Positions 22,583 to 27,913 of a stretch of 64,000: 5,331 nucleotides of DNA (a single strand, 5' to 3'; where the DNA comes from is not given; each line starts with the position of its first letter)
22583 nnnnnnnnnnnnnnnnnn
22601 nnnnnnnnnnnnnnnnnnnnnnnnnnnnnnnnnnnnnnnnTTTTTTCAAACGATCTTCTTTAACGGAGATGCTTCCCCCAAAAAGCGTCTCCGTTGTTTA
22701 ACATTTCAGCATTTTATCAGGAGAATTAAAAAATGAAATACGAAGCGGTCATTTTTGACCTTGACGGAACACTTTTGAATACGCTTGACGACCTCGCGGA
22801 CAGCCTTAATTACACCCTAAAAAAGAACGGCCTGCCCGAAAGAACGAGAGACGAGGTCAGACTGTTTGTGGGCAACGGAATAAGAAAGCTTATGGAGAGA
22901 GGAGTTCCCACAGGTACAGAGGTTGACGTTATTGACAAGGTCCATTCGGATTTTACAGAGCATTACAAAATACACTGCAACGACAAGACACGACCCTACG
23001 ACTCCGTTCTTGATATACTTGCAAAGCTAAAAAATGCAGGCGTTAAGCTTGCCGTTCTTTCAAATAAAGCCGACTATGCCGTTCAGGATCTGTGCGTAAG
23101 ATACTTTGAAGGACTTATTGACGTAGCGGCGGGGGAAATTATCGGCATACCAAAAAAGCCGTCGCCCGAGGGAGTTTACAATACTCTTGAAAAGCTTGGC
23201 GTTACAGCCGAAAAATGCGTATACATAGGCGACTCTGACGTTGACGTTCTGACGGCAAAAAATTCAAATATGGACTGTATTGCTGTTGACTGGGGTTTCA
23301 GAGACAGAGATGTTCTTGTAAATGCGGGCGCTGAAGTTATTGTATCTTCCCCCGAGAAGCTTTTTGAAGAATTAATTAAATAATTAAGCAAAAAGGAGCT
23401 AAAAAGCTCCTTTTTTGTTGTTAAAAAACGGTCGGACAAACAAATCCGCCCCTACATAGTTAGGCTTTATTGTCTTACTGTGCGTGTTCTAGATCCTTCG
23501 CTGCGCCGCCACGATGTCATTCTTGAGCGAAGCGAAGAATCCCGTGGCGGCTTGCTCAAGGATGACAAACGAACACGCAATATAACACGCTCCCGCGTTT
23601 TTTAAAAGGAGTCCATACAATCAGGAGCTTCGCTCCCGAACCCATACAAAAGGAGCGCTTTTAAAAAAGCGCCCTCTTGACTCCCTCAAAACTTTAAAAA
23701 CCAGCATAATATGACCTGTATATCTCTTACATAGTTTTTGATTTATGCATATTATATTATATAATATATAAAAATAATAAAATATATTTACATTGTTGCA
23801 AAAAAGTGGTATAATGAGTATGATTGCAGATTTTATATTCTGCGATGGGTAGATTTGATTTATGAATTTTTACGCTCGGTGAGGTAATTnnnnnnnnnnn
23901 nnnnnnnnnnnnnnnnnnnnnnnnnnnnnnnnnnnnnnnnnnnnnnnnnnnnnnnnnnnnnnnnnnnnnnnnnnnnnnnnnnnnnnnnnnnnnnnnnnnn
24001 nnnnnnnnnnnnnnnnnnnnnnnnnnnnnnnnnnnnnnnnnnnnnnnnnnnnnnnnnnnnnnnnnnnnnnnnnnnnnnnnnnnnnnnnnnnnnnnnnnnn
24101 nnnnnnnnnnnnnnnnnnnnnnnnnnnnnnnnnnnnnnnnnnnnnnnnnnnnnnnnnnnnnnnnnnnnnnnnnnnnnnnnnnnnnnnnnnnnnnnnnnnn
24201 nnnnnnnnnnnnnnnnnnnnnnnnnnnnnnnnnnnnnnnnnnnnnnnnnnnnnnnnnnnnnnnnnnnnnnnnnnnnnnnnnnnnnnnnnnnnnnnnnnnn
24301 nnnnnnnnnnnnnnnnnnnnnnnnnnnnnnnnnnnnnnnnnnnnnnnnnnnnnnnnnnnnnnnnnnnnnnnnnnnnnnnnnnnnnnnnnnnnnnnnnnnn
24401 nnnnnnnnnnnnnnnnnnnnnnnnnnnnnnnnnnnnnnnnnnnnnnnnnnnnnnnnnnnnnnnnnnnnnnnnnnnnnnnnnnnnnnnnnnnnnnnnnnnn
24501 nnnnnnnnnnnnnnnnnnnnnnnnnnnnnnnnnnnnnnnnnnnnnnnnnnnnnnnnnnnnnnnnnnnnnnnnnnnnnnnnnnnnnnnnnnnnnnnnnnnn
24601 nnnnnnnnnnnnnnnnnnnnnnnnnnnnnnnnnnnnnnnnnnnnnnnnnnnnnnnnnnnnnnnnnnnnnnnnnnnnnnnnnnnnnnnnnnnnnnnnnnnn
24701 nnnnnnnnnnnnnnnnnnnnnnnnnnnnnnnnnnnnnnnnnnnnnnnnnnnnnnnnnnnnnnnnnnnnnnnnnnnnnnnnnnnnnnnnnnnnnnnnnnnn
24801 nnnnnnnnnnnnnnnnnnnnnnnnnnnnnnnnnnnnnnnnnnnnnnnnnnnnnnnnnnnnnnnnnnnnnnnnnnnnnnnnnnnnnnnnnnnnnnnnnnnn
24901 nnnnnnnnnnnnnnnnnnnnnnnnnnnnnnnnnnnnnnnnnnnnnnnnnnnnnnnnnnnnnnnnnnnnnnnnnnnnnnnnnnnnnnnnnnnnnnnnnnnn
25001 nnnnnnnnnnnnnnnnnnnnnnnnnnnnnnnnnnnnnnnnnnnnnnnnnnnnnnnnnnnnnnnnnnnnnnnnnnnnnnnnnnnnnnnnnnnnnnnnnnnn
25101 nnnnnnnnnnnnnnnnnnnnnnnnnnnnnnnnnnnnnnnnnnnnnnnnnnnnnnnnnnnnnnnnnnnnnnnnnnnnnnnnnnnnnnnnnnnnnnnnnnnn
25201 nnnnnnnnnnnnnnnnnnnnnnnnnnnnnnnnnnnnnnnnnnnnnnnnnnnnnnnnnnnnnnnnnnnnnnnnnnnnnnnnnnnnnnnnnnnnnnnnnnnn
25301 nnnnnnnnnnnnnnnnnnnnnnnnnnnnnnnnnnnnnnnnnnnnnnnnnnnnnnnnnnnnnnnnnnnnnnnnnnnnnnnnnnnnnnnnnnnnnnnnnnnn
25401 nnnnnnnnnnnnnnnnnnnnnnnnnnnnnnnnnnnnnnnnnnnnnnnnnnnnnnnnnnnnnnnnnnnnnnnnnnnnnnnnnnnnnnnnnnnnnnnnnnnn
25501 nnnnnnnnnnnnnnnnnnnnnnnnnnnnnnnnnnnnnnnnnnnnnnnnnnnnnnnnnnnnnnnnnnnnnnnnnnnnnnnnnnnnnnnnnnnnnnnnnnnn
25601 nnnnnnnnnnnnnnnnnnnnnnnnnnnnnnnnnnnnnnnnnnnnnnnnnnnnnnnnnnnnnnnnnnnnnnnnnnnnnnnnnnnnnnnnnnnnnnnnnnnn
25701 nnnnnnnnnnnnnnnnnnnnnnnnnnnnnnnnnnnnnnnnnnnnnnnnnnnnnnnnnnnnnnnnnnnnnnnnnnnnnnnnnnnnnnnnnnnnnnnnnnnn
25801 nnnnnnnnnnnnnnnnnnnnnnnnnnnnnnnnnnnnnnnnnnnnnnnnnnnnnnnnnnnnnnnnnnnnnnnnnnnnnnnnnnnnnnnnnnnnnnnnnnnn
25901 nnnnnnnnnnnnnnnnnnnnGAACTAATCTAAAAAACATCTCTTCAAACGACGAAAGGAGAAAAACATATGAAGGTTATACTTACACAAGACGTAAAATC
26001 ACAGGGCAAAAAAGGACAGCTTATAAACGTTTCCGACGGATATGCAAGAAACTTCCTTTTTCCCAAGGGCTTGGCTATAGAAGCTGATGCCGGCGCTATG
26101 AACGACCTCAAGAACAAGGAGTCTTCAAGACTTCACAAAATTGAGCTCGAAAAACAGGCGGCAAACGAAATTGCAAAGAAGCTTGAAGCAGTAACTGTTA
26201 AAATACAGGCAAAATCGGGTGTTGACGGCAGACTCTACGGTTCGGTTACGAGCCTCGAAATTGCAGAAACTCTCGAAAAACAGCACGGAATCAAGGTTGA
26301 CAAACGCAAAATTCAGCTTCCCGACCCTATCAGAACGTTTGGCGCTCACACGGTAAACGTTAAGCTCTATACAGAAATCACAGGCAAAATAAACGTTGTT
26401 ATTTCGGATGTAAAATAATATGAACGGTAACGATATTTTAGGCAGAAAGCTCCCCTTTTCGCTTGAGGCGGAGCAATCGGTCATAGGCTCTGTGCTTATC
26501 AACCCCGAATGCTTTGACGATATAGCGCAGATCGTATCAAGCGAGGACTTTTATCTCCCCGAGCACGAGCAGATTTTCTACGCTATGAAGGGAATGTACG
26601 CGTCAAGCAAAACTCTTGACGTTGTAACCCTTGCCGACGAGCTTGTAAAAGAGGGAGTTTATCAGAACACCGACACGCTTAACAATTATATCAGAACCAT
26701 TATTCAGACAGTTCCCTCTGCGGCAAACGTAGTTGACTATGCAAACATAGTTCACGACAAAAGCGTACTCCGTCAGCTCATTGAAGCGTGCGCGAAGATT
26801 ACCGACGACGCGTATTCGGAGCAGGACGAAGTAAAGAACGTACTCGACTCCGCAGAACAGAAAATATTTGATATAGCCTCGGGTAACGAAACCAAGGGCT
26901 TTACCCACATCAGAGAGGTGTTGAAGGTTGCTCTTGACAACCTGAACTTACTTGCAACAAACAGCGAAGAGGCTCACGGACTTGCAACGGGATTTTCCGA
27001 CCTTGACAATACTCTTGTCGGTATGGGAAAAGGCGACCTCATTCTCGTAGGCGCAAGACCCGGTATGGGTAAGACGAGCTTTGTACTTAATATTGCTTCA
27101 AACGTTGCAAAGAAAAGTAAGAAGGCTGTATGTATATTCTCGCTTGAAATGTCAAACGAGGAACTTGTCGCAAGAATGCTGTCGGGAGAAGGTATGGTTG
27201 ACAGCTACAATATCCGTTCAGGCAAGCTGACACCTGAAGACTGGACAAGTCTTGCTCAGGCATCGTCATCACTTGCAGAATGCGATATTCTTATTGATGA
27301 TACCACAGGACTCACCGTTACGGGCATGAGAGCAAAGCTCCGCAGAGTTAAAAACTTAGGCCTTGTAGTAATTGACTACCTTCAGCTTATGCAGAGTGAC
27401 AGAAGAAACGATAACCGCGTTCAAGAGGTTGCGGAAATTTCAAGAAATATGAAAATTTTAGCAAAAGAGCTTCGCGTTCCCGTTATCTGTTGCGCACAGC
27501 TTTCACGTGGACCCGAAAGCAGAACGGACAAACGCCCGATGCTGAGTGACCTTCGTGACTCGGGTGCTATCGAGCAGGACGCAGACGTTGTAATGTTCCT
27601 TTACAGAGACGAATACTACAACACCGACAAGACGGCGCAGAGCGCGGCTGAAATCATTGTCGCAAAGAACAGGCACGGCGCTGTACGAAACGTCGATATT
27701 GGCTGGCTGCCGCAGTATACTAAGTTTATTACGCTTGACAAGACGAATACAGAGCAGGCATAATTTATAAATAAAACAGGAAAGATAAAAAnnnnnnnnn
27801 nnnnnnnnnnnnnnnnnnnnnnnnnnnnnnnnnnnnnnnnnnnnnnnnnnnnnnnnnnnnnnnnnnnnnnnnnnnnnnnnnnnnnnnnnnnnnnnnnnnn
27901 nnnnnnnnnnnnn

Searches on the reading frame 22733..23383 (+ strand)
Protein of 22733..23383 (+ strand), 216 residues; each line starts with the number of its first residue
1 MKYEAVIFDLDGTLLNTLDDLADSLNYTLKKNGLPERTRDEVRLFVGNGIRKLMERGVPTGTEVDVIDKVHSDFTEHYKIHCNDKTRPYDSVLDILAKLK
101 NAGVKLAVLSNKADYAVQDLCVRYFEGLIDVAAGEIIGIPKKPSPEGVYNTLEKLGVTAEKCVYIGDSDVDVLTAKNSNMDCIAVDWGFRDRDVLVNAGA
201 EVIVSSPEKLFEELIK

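Call 30: find_encoding_contigs(protein=window:22733-23383:+, flank=3000, max_places=10)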
Protein window:22733-23383:+ (216 aa): 24 contigs read that carry it; 2 places shown.
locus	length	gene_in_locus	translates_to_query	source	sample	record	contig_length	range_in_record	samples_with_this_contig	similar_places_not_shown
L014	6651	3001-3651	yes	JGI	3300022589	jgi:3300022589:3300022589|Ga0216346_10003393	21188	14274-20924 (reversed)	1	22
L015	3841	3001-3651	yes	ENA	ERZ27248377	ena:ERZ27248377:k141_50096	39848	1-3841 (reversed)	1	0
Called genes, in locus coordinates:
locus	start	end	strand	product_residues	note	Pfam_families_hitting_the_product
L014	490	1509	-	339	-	PF13472:Lipase_GDSL_2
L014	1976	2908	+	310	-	PF00483:NTP_transferase, PF12804:NTP_transf_3 (weak)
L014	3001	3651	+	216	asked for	PF00702:Hydrolase, PF12710:HAD, PF13419:HAD_2, PF13242:Hydrolase_like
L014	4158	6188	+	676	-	PF24898:GGDEF_GdpP, PF01368:DHH, PF02272:DHHA1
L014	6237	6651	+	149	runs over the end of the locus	PF01281:Ribosomal_L9_N, PF03948:Ribosomal_L9_C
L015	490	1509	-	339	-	PF13472:Lipase_GDSL_2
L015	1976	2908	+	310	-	PF00483:NTP_transferase, PF12804:NTP_transf_3 (weak)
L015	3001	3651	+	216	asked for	PF00702:Hydrolase, PF12710:HAD, PF13419:HAD_2, PF13242:Hydrolase_like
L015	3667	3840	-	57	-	?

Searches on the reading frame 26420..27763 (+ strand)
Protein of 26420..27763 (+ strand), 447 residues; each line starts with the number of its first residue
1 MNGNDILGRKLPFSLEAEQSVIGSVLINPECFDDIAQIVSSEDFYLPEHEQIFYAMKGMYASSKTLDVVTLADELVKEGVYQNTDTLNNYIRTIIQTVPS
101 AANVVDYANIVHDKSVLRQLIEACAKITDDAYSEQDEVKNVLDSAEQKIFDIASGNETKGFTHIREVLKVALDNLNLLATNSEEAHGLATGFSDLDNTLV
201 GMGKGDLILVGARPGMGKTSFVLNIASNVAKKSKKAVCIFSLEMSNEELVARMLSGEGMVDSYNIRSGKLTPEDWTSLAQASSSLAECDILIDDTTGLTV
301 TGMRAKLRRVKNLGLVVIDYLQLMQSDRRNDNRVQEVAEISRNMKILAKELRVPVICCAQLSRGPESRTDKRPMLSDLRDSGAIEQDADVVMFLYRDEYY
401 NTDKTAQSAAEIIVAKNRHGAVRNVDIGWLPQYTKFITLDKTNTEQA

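Call 75: search_protein_families(library=pfam, proteins=[window:26420-27763:+], max_evalue=0.00001)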
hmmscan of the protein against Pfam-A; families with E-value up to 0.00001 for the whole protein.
window:26420-27763:+ (447 aa): 3 families
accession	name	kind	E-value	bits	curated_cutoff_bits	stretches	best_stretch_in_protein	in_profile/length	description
PF03796.21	DnaB_C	-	6e-105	350.7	27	1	187-436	1-253/255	DnaB-like helicase C terminal domain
PF00772.26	DnaB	-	1.5e-29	102.5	23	1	11-113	2-103/103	DnaB-like helicase N terminal domain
PF13481.12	AAA_25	-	9.7e-11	42.1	27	1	195-361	22-190/195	AAA domain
